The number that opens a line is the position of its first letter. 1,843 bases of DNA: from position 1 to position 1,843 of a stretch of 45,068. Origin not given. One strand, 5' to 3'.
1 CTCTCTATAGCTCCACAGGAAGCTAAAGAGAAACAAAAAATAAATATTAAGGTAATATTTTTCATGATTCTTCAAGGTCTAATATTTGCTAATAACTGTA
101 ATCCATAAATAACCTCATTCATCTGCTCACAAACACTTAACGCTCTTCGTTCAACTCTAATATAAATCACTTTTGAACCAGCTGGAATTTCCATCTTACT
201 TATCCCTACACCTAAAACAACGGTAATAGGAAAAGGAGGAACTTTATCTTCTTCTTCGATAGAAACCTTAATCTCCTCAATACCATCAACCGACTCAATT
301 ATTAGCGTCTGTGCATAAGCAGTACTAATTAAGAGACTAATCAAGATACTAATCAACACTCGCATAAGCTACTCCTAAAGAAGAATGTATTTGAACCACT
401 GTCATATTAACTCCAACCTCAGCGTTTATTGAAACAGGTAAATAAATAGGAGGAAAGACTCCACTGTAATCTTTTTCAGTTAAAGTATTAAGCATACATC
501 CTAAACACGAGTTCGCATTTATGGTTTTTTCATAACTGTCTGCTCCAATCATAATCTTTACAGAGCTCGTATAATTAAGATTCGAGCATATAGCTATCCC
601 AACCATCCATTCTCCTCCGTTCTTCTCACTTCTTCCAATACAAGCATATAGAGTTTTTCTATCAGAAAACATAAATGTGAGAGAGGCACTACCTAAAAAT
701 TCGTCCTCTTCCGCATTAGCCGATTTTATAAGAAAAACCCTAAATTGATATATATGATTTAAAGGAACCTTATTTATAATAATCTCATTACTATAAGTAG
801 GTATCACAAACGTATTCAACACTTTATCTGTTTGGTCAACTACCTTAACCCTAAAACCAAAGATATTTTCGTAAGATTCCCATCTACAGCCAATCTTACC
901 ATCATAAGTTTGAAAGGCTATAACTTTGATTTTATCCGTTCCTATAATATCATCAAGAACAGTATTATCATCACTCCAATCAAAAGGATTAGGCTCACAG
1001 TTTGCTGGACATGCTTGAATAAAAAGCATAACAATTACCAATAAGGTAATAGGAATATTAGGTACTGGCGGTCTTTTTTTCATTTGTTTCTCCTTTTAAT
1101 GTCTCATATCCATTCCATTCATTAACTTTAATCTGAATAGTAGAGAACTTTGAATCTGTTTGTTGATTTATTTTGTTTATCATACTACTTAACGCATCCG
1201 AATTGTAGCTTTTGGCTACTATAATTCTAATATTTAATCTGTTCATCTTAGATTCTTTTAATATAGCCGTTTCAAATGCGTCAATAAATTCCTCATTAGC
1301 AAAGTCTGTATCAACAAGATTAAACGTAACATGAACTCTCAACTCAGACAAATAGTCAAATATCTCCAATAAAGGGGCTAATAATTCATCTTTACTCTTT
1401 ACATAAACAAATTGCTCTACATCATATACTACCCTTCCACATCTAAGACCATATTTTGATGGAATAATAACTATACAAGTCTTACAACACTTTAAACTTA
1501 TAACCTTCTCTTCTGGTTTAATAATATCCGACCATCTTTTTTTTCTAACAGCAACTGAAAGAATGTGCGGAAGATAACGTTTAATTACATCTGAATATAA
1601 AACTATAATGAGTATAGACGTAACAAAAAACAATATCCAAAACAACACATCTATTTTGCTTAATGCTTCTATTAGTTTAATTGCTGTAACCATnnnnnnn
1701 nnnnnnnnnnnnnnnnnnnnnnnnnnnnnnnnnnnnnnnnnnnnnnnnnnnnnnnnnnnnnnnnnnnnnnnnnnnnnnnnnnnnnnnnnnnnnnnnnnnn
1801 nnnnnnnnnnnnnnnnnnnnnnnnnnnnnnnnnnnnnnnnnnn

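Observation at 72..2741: terL-coupled six-gene envelope module containing a sensor-like two-TM protein with no output domain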

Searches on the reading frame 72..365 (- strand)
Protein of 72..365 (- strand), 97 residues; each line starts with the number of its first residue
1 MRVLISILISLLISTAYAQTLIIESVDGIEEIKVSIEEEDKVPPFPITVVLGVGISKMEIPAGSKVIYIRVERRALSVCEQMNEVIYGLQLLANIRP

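Call 3: search_protein_families(library=pfam, proteins=[window:72-365:-], max_evalue=1)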
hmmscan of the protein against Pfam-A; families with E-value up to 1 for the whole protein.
window:72-365:- (97 aa): 0 families

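Call 4: search_protein_families(library=phrogs, proteins=[window:72-365:-], max_evalue=1)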
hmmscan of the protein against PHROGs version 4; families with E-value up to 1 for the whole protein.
window:72-365:- (97 aa): 0 families

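Call 22: search_protein_families(library=ncbifam, proteins=[window:72-365:-], max_evalue=1)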
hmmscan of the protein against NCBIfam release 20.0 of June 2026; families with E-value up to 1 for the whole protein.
window:72-365:- (97 aa): 0 families

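Call 31: search_protein_families(library=padloc, proteins=[window:72-365:-], max_evalue=1)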
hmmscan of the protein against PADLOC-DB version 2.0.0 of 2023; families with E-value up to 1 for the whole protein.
window:72-365:- (97 aa): 0 families

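Call 33: search_protein_families(library=pfam, proteins=[window:75-311:-], max_evalue=10)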
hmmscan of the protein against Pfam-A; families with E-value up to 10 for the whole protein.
seq(79 aa): 0 families

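Call 58: search_dna_similar(query=window:72-365:-, collection=phages, mode=protein, max_evalue=1, max_rows=10)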
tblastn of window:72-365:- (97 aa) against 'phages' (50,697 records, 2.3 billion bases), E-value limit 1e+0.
Records with a match: 2; places in all: 2; records where one place covers at least 80% of the query: 0.
Best place of each record, by identity: <60% 2.
By first word of the organism name: ssRNA 2.
By host as written in the record: - 2.
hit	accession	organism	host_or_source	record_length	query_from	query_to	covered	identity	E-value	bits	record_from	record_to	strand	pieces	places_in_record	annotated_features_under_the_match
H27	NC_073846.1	ssRNA phage SRR5466725_2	activated sludge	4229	41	86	47%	34.8%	1e-1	35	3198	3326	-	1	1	SRR5466725_2_4: RNA-directed RNA polymerase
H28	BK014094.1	ssRNA phage SRR5466725_2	activated sludge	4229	41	86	47%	34.8%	1e-1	35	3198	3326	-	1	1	SRR5466725_2_4: RNA-directed RNA polymerase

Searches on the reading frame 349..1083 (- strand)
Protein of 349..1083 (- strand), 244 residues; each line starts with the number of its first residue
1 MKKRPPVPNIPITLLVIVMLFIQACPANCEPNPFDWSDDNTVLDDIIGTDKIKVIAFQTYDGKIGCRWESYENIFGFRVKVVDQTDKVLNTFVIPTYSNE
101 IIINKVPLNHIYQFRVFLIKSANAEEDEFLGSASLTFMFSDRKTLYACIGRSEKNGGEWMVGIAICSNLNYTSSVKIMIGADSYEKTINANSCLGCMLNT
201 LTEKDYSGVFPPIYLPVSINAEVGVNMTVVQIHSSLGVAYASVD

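Call 3: search_protein_families(library=pfam, proteins=[window:349-1083:-], max_evalue=1)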
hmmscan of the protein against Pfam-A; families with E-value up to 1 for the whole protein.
window:349-1083:- (244 aa): 0 families

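Call 4: search_protein_families(library=phrogs, proteins=[window:349-1083:-], max_evalue=1)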
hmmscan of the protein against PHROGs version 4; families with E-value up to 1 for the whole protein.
window:349-1083:- (244 aa): 0 families

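Call 21: find_homologous_proteins(query=window:349-1083:-, max_evalue=0.01)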
Query window:349-1083:- (244 aa): 1 proteins with E <= 0.01 among 149 candidates.
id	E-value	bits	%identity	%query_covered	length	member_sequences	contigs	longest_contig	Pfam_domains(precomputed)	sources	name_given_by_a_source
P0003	1.4e-161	554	100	100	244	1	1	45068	-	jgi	-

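Call 22: search_protein_families(library=ncbifam, proteins=[window:349-1083:-], max_evalue=1)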
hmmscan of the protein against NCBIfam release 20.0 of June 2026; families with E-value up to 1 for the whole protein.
window:349-1083:- (244 aa): 1 family
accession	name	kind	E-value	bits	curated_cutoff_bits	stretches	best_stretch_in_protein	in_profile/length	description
NF046108.1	RNaseP3Mthcoc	equivalog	0.11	12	250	0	77-121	175-216/227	ribonuclease P protein component 3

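Call 31: search_protein_families(library=padloc, proteins=[window:349-1083:-], max_evalue=1)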
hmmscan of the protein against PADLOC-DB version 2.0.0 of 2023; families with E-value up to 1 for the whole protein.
window:349-1083:- (244 aa): 0 families

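Call 33: search_protein_families(library=pfam, proteins=[window:352-1011:-], max_evalue=10)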
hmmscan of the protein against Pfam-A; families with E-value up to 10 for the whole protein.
seq(220 aa): 0 families

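Call 40: search_dna_similar(query=window:349-1083:-, collection=phages, mode=protein, max_evalue=10, max_rows=10)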
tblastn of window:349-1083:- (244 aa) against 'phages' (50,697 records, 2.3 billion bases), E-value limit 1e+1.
Records with a match: 1; places in all: 1; records where one place covers at least 80% of the query: 0.
Best place of each record, by identity: <60% 1.
By first word of the organism name: Klebsiella 1.
By host as written in the record: Klebsiella pneumoniae 1.
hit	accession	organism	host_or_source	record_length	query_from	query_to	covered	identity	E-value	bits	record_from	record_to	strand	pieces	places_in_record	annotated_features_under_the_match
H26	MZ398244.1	Klebsiella phage IME184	Klebsiella pneumoniae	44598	116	179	26%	36.9%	7e-1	37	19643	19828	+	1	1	non-contractile tail tubular protein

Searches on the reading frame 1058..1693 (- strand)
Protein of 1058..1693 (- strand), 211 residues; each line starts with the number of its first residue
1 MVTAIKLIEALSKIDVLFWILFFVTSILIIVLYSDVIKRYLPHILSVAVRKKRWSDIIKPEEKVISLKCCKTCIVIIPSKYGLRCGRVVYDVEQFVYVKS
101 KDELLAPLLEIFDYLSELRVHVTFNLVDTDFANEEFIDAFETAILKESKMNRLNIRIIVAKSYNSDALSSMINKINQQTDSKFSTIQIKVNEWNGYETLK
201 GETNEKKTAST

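Call 3: search_protein_families(library=pfam, proteins=[window:1058-1693:-], max_evalue=1)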
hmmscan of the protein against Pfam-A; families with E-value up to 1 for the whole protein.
window:1058-1693:- (211 aa): 2 families
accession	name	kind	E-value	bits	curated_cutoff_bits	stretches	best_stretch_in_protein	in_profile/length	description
PF24002.1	DUF7318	-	0.045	14.3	27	1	21-64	65-105/128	Family of unknown function (DUF7318)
PF21858.2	DUF6914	-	0.077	13.2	27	1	118-182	39-100/172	Family of unknown function (DUF6914)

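Call 4: search_protein_families(library=phrogs, proteins=[window:1058-1693:-], max_evalue=1)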
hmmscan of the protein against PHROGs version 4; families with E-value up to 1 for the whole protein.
window:1058-1693:- (211 aa): 2 families
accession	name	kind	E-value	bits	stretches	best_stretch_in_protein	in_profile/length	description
phrog_7467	-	unknown function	0.038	15.3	1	91-139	52-98/108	-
phrog_22966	-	unknown function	0.23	12.4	0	133-148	16-31/40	-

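Call 19: find_homologous_proteins(query=window:1058-1693:-, max_evalue=0.01)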
Query window:1058-1693:- (211 aa): 1 proteins with E <= 0.01 among 130 candidates.
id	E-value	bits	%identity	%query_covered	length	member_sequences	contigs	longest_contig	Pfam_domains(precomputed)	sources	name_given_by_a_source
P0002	3.2e-130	450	100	100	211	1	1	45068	-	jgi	-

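Call 22: search_protein_families(library=ncbifam, proteins=[window:1058-1693:-], max_evalue=1)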
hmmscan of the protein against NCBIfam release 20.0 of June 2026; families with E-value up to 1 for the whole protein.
window:1058-1693:- (211 aa): 0 families

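Call 31: search_protein_families(library=padloc, proteins=[window:1058-1693:-], max_evalue=1)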
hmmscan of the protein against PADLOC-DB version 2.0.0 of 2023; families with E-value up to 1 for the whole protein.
window:1058-1693:- (211 aa): 0 families

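Call 33: search_protein_families(library=pfam, proteins=[window:1061-1594:-], max_evalue=10)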
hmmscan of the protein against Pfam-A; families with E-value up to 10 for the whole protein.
seq(178 aa): 1 family
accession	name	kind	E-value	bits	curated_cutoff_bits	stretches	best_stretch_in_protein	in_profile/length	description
PF21858.2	DUF6914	-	0.055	13.7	27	1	85-149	39-100/172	Family of unknown function (DUF6914)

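Call 45: predict_structure(protein=window:1058-1693:-)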
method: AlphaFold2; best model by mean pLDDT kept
length: 211 residues; sequences in the alignment: 1
mean_pLDDT: 54.1   pTM: 0.42
mean pLDDT of the five models: 54.1, 51.7, 51.4, 50.7, 47.8
residues with pLDDT >= 90: 4; 70-90: 42; 50-70: 85; < 50: 80
segments of 3 or more residues with pLDDT < 50: 41-98, 194-211
pLDDT, mean of each block of 10 residues (from residue 1): 70 81 87 70 40 28 27 35 34 42 65 59 52 65 71 55 60 66 54 41 37 39
secondary structure, 60 per line:
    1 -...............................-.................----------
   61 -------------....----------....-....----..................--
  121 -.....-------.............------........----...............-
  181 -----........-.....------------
elements in order: H2-32 H34-50 E74-77 E88-91 H93-96 H101-118 E122-126 H134-146 E153-160 H165-179 E186-193 H195-199

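Call 47: fold_search(model_id=the predicted structure, library=pdb)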
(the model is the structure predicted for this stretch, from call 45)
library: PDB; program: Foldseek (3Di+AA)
matches with E <= 10: 743; with E <= 0.001: 0
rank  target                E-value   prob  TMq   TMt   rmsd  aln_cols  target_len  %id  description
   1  1fvx                  1.3e-01  0.33  0.28  0.38   8.8       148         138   12  CLOSTRIDIUM BEIJERINCKII FLAVODOXIN MUTANT: G57N OXIDIZED (released 1997-03-12)
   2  5udv_C                1.5e-01  0.41  0.24  0.21   5.3        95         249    9  LarE, a sulfur transferase involved in synthesis of the cofactor for lactate racemase, in complex with iron (released 2017-08-23)
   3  1rli_D                1.6e-01  0.23  0.27  0.31   7.5       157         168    8  The Structure of Trp Repressor Binding Protein from Bacillus subtilis (released 2004-04-13)
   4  8fo9_A                1.6e-01  0.23  0.26  0.07   9.4       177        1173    8  Cryo-EM structure of Rab29-LRRK2 complex in the LRRK2 tetramer state (released 2024-01-03)
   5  5udw_B                1.7e-01  0.51  0.27  0.24   5.3       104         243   10  LarE, a sulfur transferase involved in synthesis of the cofactor for lactate racemase, in complex with nickel (released 2017-08-23)
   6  5udv_B                2.0e-01  0.47  0.28  0.25   5.5       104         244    9  LarE, a sulfur transferase involved in synthesis of the cofactor for lactate racemase, in complex with iron (released 2017-08-23)
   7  5udx_B                2.0e-01  0.41  0.24  0.22   5.3        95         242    9  LarE, a sulfur transferase involved in synthesis of the cofactor for lactate racemase, in complex with zinc (released 2017-08-23)
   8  5lu4_B                2.0e-01  0.30  0.26  0.08   6.3       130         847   15  C4-type pyruvate phosphate dikinase: conformational intermediate of central domain in the swiveling mechanism (released 2017-05-24)
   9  5lu4_A                2.0e-01  0.30  0.26  0.08   6.3       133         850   14  C4-type pyruvate phosphate dikinase: conformational intermediate of central domain in the swiveling mechanism (released 2017-05-24)
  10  5b3h_B                2.0e-01  0.12  0.21  0.13  11.4       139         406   16  The crystal structure of the JACKDAW/IDD10 bound to the heterodimeric SHR-SCR complex (released 2017-03-01)
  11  5udq_B                2.1e-01  0.44  0.25  0.22   5.1        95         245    9  LarE, a sulfur transferase involved in synthesis of the cofactor for lactate racemase, apo form (released 2017-08-23)
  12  6dg3_H                2.1e-01  0.44  0.27  0.24   5.5       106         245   10  LarE, a sulfur transferase involved in synthesis of the cofactor for lactate racemase, in complex with caesium (released 2019-05-22)
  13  6utq_F                2.1e-01  0.38  0.24  0.21   5.4        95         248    9  LarE, a sulfur transferase involved in synthesis of the cofactor for lactate racemase in complex with cadmium (released 2019-11-06)
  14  1fln                  2.1e-01  0.18  0.25  0.33   9.3       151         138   11  CLOSTRIDIUM BEIJERINCKII FLAVODOXIN MUTANT: D58P REDUCED (released 1997-03-12)
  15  4l27_D                2.1e-01  0.16  0.26  0.12  15.0       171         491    9  Crystal structure of delta1-39 and delta516-525 human cystathionine beta-synthase D444N mutant containing C-terminal 6 (released 2013-09-18)
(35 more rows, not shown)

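Call 74: fold_search(model_id=the predicted structure, library=viral)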
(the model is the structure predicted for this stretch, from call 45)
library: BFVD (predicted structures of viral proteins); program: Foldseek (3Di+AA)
matches with E <= 10: 681; with E <= 0.001: 0
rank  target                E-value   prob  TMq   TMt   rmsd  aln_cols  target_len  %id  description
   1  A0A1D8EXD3            1.2e-02  0.54  0.26  0.20  19.9       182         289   16  Putative sigma factor for late transcription [Campylobacter phage vB_CjeM_Los1]
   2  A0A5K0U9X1            3.9e-02  0.28  0.23  0.07  22.7       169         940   13  Glycosyltransferase [Yasminevirus sp. GU-2018]
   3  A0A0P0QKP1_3          4.2e-02  0.75  0.36  0.08   7.7       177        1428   12  (no name in the UniProt tables at hand)
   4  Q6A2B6                4.2e-02  0.51  0.28  0.40   6.1       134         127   12  Major envelope protein [Seal parapoxvirus]
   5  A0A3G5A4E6            5.1e-02  0.30  0.24  0.18   9.3       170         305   16  Leucine-rich repeat protein [Homavirus sp.]
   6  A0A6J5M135            7.5e-02  0.21  0.22  0.13  12.4       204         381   10  Radical_SAM domain containing protein [uncultured Caudovirales phage]
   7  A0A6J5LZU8            8.0e-02  0.60  0.24  0.24   4.8        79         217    9  Uncharacterized protein [uncultured Caudovirales phage]
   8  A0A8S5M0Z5            8.0e-02  0.20  0.24  0.10  20.8       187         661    6  Metallophosphatase domain protein [Myoviridae sp. ctyFl19]
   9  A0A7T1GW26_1          9.7e-02  0.25  0.25  0.07  22.5       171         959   15  Polyprotein [Ganwon-do negev-like virus 1]
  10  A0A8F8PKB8            1.1e-01  0.18  0.20  0.11   9.1       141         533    9  Uncharacterized protein [Clandestinovirus]
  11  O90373                1.4e-01  0.35  0.31  0.37   7.0       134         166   14  UL45 protein (Fragment) [Rhesus cytomegalovirus (strain 68-1)]
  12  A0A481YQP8            1.4e-01  0.25  0.22  0.15   8.7        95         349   12  DNA repair exonuclease [Pithovirus LCDPAC01]
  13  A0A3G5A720            1.4e-01  0.11  0.19  0.16  17.0       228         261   12  Uncharacterized protein [Hyperionvirus sp.]
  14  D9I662                1.5e-01  0.18  0.20  0.27  11.4       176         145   10  Uncharacterized protein [Acinetobacter phage 133]
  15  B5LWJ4                1.5e-01  0.10  0.19  0.13  18.3       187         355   10  Putative ATPase [Feldmannia species virus]
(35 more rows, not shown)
